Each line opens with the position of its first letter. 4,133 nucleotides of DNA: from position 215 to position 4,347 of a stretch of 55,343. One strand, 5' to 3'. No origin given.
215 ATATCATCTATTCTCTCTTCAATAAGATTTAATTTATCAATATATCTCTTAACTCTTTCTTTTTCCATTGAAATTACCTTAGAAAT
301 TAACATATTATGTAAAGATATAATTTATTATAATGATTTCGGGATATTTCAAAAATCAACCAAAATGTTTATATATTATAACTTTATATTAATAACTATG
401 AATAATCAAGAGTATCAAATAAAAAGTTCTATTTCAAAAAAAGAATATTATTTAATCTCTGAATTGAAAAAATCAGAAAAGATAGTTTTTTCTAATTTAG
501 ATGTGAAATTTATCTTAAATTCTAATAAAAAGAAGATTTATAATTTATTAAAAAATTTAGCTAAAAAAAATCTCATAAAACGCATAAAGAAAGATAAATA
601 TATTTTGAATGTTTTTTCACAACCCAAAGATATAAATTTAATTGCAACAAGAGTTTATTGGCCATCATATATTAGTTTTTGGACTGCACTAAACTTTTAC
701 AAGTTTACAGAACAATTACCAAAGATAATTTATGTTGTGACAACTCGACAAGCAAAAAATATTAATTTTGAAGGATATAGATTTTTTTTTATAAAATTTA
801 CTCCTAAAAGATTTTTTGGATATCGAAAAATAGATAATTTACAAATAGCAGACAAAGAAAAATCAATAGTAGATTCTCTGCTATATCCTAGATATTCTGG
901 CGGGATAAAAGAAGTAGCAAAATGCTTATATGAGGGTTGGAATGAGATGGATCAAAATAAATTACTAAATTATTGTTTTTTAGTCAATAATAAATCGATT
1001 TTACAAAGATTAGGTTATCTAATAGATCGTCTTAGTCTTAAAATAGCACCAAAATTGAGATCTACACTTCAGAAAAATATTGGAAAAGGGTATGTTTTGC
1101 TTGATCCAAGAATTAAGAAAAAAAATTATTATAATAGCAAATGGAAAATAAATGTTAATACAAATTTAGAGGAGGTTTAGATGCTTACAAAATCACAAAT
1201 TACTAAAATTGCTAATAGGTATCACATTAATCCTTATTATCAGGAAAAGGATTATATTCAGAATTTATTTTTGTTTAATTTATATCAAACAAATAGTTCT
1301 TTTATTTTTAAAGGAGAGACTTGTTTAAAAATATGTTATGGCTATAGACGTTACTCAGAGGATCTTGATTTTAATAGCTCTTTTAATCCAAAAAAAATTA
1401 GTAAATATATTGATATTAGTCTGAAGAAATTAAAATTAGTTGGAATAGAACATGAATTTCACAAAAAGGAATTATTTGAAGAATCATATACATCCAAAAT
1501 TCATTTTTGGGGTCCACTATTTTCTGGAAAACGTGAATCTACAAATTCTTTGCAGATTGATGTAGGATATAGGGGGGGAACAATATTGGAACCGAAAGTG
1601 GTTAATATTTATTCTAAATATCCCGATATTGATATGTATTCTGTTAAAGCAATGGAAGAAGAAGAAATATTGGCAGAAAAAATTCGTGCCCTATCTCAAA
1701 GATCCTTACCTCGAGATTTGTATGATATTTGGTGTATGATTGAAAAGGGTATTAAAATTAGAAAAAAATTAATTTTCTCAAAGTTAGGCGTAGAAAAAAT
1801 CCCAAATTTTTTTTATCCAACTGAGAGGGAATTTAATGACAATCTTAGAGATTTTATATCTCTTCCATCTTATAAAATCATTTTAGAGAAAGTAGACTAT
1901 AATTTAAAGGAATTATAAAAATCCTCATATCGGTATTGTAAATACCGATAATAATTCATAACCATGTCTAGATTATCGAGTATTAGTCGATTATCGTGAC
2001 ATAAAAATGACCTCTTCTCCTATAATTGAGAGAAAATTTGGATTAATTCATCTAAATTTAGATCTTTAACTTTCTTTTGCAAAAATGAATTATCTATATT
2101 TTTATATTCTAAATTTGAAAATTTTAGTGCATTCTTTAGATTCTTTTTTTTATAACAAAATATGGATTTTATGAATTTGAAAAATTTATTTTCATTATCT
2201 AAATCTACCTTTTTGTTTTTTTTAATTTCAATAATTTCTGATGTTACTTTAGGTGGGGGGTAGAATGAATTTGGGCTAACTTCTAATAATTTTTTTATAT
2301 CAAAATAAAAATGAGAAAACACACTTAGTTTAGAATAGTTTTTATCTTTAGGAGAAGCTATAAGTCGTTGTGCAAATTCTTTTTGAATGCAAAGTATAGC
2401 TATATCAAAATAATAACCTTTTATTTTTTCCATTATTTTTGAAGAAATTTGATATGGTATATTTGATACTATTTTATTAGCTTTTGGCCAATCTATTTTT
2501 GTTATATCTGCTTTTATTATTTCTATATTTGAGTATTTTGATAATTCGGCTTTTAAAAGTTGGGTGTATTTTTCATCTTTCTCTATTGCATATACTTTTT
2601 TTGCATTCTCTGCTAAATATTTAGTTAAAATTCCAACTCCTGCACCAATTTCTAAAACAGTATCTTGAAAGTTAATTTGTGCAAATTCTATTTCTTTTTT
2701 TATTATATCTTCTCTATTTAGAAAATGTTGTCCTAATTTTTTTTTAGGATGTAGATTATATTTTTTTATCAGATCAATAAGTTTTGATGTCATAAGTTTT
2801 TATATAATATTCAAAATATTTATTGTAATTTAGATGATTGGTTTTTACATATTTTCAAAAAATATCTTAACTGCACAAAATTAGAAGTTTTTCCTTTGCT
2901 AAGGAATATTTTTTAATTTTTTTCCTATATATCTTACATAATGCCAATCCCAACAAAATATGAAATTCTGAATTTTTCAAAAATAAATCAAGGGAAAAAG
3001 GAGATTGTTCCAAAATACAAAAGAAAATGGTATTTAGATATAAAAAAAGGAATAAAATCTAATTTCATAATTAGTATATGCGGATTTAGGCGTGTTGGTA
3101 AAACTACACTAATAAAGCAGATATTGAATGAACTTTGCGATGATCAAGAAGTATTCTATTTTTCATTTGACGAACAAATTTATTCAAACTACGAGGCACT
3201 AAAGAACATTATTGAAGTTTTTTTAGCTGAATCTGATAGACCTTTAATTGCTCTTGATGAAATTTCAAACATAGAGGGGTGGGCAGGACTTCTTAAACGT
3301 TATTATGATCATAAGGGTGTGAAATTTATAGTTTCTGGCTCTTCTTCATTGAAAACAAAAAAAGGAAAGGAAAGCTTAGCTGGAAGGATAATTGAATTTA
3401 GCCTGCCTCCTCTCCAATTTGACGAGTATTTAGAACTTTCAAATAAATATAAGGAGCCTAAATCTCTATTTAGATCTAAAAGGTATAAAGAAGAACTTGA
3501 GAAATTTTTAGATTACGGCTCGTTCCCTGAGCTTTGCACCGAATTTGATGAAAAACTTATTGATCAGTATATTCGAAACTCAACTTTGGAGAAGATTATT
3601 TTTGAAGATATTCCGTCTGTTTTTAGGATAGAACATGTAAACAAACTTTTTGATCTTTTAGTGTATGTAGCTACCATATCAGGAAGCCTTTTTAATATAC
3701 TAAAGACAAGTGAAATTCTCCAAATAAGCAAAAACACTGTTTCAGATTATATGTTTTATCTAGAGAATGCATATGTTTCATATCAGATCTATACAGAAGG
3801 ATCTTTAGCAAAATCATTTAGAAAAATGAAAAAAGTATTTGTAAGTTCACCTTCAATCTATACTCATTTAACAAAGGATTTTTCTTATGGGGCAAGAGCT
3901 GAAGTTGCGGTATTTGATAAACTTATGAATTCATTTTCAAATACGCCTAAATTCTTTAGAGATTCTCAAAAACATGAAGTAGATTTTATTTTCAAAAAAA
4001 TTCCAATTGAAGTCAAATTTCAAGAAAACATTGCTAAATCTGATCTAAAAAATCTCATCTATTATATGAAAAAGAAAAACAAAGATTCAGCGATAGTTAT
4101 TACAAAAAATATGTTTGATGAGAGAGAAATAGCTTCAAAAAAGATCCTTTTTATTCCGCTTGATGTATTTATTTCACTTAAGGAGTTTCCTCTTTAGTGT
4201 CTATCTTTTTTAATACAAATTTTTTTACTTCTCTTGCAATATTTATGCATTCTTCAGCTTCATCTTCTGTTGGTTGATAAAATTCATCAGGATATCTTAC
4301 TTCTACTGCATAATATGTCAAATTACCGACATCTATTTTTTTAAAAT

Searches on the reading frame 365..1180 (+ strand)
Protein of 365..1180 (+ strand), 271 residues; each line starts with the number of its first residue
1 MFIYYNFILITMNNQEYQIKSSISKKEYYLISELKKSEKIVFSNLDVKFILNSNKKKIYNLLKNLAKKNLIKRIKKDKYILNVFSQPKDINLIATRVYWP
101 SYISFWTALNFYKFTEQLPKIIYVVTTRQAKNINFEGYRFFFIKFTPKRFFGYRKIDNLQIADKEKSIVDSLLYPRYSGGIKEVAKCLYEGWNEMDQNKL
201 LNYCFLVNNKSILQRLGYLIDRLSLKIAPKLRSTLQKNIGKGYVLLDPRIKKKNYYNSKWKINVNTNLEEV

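Call 23: search_protein_families(library=ncbifam, proteins=[window:365-1180:+], max_evalue=0.00001)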
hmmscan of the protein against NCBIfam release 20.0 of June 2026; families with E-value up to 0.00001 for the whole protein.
window:365-1180:+ (271 aa): 1 family
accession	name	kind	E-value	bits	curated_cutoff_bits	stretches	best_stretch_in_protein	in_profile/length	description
NF047376.1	TAA_AbiEi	equivalog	1.3e-06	28.2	150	1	31-133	10-118/172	type IV toxin-antitoxin system AbiEi family antitoxin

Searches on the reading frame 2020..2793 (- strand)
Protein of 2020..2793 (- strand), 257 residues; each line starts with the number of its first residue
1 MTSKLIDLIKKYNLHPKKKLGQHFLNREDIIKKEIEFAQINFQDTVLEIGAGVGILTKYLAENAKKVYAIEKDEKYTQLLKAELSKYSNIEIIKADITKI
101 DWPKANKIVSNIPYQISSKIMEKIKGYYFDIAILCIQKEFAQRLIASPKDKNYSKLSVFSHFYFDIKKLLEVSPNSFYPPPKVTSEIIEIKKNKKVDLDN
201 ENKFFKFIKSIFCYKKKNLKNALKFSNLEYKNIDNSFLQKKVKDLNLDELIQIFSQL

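Call 23: search_protein_families(library=ncbifam, proteins=[window:2020-2793:-], max_evalue=0.00001)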
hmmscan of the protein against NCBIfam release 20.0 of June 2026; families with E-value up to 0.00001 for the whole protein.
window:2020-2793:- (257 aa): 28 families (the best 25 are shown)
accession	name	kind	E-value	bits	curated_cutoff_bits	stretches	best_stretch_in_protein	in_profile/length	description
TIGR00755.1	ksgA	equivalog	3.2e-69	233.1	171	1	15-254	2-253/256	16S rRNA (adenine(1518)-N(6)/adenine(1519)-N(6))-dimethyltransferase RsmA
NF000499.2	Erm23S_rRNA_broad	equivalog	6.9e-50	169.7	212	1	20-255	1-242/244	23S ribosomal RNA methyltransferase Erm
NF011486.0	PRK14896.1-1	equivalog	2e-37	128.8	450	1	14-224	20-234/284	16S ribosomal RNA methyltransferase A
NF012223.0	erm_F_23S_MT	exception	2.3e-31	109.1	575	1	16-225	7-218/266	23S rRNA (adenine(2058)-N(6))-methyltransferase Erm(F)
NF000337.1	erm_SHROVE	exception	3.5e-27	95.3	320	1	17-242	3-229/248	ErmE/ErmH/ErmO/ErmR family 23S rRNA (adenine(2058)-N(6))-methyltransferase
NF011489.0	PRK14896.1-5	equivalog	9.2e-22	77.7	236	1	19-250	2-208/217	16S ribosomal RNA methyltransferase A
NF012222.1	erm_A_23S_MT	exception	1.3e-21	77.2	475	1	19-232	7-214/243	23S rRNA (adenine(2058)-N(6))-methyltransferase Erm(A)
NF012220.1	erm_B_23S_MT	exception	1.9e-18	66.9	525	1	19-218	6-199/245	23S rRNA (adenine(2058)-N(6))-methyltransferase Erm(B)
NF000411.1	Erm45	exception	4.5e-18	66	525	1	19-253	6-231/245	23S rRNA (adenine(2058)-N(6))-methyltransferase Erm(45)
NF045543.1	erm_G_23S_MT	exception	1.3e-16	61.2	515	1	20-225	8-218/244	23S rRNA (adenine(2058)-N(6))-methyltransferase Erm(G)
NF012219.1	erm_C_23S_MT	exception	1.9e-16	60.4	530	1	19-234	7-222/244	23S rRNA (adenine(2058)-N(6))-methyltransferase Erm(C)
NF042988.1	Erm46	exception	4.7e-16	58.9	503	1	17-223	8-212/255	23S rRNA (adenine(2058)-N(6))-methyltransferase Erm(46)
NF000412.1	Erm43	exception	7.5e-15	55.1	500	1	19-239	7-222/243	23S rRNA (adenine(2058)-N(6))-methyltransferase Erm(43)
NF012218.0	erm_38_23S_MT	exception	5.9e-14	51.8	800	1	15-217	6-214/386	23S rRNA (adenine(2058)-N(6))-methyltransferase Erm(38)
NF042938.1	Erm55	exception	3.6e-13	49.2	525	1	17-223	8-212/270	23S rRNA (adenine(2058)-N(6))-methyltransferase Erm(55)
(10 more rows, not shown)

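Call 43: find_homologous_proteins(query=window:2020-2793:-, max_evalue=1e-30)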
Query window:2020-2793:- (257 aa): 1037 proteins with E <= 1e-30 among 8000 candidates; the best 120 are listed.
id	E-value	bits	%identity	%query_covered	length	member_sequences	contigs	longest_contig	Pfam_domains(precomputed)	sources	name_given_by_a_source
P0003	1.7e-157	540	100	100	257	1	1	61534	PF00398.27,PF13649.13,PF08241.19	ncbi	-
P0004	3.7e-87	310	58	100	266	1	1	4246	PF00398.27,PF13649.13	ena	-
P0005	1.1e-85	305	57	100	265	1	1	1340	PF00398.27,PF13649.13,PF05219.18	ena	-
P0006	8.5e-59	217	46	93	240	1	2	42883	PF00398.27,PF05175.21,PF13649.13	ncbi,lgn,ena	-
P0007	2.0e-57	213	60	66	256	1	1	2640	PF00398.27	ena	-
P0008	4.0e-54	202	50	80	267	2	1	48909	PF00398.27,PF13649.13,PF01135.26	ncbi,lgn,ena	-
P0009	3.9e-53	199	44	93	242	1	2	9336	PF13847.13,PF00398.27,PF13649.13,PF02475.24,PF01135.26,PF08241.19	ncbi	-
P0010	1.6e-52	197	44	100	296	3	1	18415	PF00398.27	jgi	-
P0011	1.2e-51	194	46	88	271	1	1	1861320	PF00398.27,PF05175.21,PF13649.13,PF02475.24,PF05219.18,PF08241.19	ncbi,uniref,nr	ncbi:dimethyladenosine transferase [Pyrococcus sp. NA2]|uniref:16S rRNA (adenine(1518)-N(6)/adenine(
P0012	5.3e-51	192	47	88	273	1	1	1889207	PF00398.27,PF05175.21,PF13649.13,PF08241.19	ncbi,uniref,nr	ncbi:16S rRNA (adenine(1518)-N(6)/adenine(1519)-N(6))-dimethyltransferase RsmA [Thermococcus aggrega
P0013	3.3e-49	186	43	93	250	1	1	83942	PF00398.27,PF13649.13,PF01135.26,PF08241.19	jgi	jgi:16S rRNA (adenine1518-N6/adenine1519-N6)-dimethyltransferase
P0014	7.0e-49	185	41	92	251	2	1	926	PF00398.27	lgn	-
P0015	1.2e-48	184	43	95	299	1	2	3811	PF00398.27,PF13649.13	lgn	-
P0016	1.5e-48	184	42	95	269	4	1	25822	PF13847.13,PF00398.27,PF05175.21,PF13649.13,PF02390.24,PF08241.19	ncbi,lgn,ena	-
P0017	2.5e-48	183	43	85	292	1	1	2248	PF00398.27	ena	-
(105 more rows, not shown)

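Call 44: find_encoding_contigs(protein=P0004, flank=10000, max_places=5)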
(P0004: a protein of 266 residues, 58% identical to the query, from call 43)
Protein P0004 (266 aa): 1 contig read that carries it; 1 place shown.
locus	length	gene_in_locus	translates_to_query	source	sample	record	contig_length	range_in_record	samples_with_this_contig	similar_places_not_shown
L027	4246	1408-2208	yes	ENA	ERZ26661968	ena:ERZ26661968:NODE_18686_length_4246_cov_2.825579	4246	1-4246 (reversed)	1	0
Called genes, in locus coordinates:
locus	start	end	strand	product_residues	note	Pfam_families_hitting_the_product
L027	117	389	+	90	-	PF01157:Ribosomal_L21e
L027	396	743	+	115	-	PF03874:RNA_pol_Rpb4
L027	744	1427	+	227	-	PF04919:DUF655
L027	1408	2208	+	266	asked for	PF00398:RrnaAD, PF13649:Methyltransf_25 (weak)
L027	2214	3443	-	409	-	PF08714:Fae, PF00215:OMPdecase, PF00834:Ribul_P_3_epim (weak)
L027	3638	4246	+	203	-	?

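Call 45: find_encoding_contigs(protein=P0006, flank=10000, max_places=3)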
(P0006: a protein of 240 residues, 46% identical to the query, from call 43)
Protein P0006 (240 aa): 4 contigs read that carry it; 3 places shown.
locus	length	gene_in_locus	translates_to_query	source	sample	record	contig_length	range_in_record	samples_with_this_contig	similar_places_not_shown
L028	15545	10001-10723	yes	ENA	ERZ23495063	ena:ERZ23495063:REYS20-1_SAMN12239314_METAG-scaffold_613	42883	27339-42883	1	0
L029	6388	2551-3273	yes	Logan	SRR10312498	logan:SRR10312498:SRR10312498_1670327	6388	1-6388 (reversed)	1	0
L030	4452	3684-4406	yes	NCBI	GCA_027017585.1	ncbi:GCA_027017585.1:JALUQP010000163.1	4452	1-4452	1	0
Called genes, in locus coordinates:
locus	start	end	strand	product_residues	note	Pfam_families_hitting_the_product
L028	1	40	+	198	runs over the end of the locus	PF17144:Ribosomal_L5e, PF00861:Ribosomal_L18p, PF17144:Ribosomal_L5e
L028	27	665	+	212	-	PF00333:Ribosomal_S5, PF03719:Ribosomal_S5_C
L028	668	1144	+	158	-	PF00327:Ribosomal_L30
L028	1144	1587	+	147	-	PF00828:Ribosomal_L27A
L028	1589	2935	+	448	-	PF10559:Plug_translocon (weak), PF00344:SecY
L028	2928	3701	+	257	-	PF01255:Prenyltransf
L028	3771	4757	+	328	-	PF02826:2-Hacid_dh_C (weak), PF07991:KARI_N, PF01450:KARI_C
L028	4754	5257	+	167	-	PF12802:MarR_2 (faint)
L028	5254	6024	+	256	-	PF00571:CBS, PF02195:ParB_N (weak)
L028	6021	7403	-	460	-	PF20695:UbiD_N, PF01977:UbiD, PF20696:UbiD_C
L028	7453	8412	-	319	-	PF01699:Na_Ca_ex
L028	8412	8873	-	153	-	PF01242:PTPS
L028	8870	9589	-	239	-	PF00590:TP_methylase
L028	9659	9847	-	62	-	PF12797:Fer4_2 (weak), PF00037:Fer4 (weak), PF13370:Fer4_13, PF13459:Fer4_15 (faint)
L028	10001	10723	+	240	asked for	PF00398:RrnaAD, PF05175:MTS (weak), PF13649:Methyltransf_25 (weak)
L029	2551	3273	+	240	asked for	PF00398:RrnaAD, PF05175:MTS (weak), PF13649:Methyltransf_25 (weak)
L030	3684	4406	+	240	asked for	PF00398:RrnaAD, PF05175:MTS (weak), PF13649:Methyltransf_25 (weak)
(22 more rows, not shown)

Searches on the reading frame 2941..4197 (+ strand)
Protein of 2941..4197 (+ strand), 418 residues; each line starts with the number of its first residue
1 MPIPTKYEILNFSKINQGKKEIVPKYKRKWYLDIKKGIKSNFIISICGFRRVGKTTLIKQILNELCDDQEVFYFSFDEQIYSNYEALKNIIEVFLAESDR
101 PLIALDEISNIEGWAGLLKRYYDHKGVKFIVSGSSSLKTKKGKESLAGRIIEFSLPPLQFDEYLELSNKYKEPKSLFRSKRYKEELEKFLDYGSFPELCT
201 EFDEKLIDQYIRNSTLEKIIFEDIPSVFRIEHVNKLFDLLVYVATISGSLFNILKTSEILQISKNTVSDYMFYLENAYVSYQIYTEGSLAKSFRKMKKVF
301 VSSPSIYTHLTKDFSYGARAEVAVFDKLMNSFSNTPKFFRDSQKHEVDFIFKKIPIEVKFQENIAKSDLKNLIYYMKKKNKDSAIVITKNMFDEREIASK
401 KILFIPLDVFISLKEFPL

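Call 23: search_protein_families(library=ncbifam, proteins=[window:2941-4197:+], max_evalue=0.00001)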
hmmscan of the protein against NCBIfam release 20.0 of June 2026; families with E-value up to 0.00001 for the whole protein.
window:2941-4197:+ (418 aa): 0 families

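Call 47: search_protein_families(library=pfam, proteins=[window:2941-4197:+], max_evalue=1)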
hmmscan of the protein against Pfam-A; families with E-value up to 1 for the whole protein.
window:2941-4197:+ (418 aa): 12 families
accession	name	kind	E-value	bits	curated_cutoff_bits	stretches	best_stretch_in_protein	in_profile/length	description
PF13173.12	AAA_14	-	1.7e-30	106.1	27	1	41-164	2-129/129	AAA domain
PF13635.12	DUF4143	-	1.7e-17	64.1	28.1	1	222-360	2-159/160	Domain of unknown function (DUF4143)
PF13401.12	AAA_22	-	3.8e-06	27.7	27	2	43-73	7-38/130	AAA domain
PF01637.24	ATPase_2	-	5.1e-05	23.6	33.2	1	40-87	19-68/225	ATPase domain predominantly from Archaea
PF00004.35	AAA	-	0.0066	17.3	21.2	1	47-111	4-69/131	ATPase family associated with various cellular activities (AAA)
PF25199.1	nSTAND_NTPase5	-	0.0089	16.3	34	1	53-132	53-131/145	Novel STAND NTPase 5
PF20720.3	nSTAND3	-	0.015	15.5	27.2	1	31-84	7-61/155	Novel STAND NTPase 3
PF03205.20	MobB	-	0.022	15.1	26.6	1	43-67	1-25/133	Molybdopterin guanine dinucleotide synthesis protein B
PF09547.16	SpoIVA_ATPase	-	0.033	14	26.6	1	29-65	5-41/237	Stage IV sporulation protein A, ATPase domain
PF00931.28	NB-ARC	-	0.042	13.5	23.5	1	38-66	18-43/248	NB-ARC domain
PF08477.19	Roc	-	0.052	14.2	27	0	44-71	2-29/119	Ras of Complex, Roc, domain of DAPkinase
PF06745.19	ATPase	-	0.068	13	26.6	0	34-80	12-60/231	KaiC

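Call 49: search_protein_families(library=padloc, proteins=[window:2941-4197:+], max_evalue=0.01)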
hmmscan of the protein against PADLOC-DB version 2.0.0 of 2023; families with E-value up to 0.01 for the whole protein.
window:2941-4197:+ (418 aa): 9 families
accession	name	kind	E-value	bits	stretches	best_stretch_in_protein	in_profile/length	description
PDLC04787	PDC-S01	-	3.3e-54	182.3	1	26-410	11-405/412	-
PDLC04789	PDC-S01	-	7.5e-39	131.8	1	27-391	3-368/375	-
PDLC04790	PDC-S01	-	2.2e-34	116.9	1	26-411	12-418/422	-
PDLC04791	PDC-S01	-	1.2e-26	91.4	1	26-397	2-385/395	-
PDLC04786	PDC-S01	-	1.1e-18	65.3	2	45-186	24-175/439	-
PDLC04788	PDC-S01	-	1.7e-14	51.6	1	46-399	24-418/448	-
PDLC04792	PDC-S01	-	2.1e-11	41.1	2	34-171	10-159/452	-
PDLC04140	mad8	-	9.4e-05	20.1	1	33-207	19-143/314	mads_8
PDLC04985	PDC-S27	-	0.00013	19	1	41-74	25-57/484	-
